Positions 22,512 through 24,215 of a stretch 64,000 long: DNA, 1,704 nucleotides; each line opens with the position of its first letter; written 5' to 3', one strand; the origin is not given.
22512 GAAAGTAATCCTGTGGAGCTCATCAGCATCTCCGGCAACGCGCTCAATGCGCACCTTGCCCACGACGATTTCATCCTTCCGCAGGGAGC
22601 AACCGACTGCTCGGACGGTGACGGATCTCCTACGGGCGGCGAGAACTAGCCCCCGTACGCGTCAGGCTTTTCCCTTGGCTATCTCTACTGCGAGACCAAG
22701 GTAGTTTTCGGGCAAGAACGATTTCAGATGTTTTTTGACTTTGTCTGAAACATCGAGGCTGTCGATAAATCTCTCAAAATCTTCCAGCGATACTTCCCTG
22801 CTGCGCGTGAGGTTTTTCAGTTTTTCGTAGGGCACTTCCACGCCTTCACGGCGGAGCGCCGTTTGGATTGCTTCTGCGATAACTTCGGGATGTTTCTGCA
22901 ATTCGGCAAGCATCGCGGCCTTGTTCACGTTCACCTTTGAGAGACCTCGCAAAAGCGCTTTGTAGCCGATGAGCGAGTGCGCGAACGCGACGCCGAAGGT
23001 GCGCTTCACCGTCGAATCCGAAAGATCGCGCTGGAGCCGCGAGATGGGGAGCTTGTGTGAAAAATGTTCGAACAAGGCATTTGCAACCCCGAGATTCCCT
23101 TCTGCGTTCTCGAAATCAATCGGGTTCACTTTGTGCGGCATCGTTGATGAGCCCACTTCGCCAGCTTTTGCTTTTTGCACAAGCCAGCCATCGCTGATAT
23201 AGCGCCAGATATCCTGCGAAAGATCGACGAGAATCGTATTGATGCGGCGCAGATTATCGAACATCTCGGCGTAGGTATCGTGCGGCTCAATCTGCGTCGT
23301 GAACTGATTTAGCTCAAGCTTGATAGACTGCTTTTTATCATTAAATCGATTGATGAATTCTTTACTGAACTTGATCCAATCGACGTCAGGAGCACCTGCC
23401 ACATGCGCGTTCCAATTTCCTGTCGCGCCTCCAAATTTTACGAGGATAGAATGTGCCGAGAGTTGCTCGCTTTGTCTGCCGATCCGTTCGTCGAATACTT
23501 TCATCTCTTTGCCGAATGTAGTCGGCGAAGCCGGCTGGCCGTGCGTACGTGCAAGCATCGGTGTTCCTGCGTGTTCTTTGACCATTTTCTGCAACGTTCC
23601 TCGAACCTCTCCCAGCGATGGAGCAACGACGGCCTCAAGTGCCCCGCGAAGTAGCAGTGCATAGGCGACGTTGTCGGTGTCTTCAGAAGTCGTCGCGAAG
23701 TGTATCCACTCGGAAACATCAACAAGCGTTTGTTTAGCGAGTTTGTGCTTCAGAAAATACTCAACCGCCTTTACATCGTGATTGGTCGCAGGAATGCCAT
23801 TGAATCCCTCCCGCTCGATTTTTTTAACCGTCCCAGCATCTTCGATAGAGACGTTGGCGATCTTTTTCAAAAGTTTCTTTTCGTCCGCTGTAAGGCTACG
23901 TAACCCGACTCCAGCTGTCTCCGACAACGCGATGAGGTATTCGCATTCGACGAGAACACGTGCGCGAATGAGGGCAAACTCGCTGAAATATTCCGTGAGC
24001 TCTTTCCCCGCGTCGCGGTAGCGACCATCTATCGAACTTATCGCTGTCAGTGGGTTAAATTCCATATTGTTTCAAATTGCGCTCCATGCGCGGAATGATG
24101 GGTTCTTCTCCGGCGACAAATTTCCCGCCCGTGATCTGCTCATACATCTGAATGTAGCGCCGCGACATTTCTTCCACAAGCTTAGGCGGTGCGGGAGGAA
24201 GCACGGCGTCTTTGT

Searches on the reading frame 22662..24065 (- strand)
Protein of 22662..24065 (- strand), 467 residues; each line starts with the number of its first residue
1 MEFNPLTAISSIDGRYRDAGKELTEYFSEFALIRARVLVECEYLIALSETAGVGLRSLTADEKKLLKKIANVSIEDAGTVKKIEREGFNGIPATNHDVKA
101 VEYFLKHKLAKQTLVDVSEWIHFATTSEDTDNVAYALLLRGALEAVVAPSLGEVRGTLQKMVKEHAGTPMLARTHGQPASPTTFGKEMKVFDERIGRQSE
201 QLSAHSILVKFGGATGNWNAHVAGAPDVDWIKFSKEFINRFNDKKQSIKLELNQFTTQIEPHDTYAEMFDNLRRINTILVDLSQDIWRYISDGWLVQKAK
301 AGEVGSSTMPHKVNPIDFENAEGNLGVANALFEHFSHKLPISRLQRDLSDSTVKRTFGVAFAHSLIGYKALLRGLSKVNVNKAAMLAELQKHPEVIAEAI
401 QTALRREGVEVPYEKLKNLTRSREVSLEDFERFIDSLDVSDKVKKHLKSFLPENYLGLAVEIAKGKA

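Call 42: search_protein_families(library=pfam, proteins=[window:22662-24065:-], max_evalue=0.001)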
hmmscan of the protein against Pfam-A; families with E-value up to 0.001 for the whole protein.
window:22662-24065:- (467 aa): 2 families
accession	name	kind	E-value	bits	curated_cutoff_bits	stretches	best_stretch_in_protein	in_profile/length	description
PF08328.16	ASL_C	-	7.7e-44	148.9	35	1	342-456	1-115/115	Adenylosuccinate lyase C-terminal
PF00206.25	Lyase_1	-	2.5e-43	149.1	27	1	14-324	1-306/312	Lyase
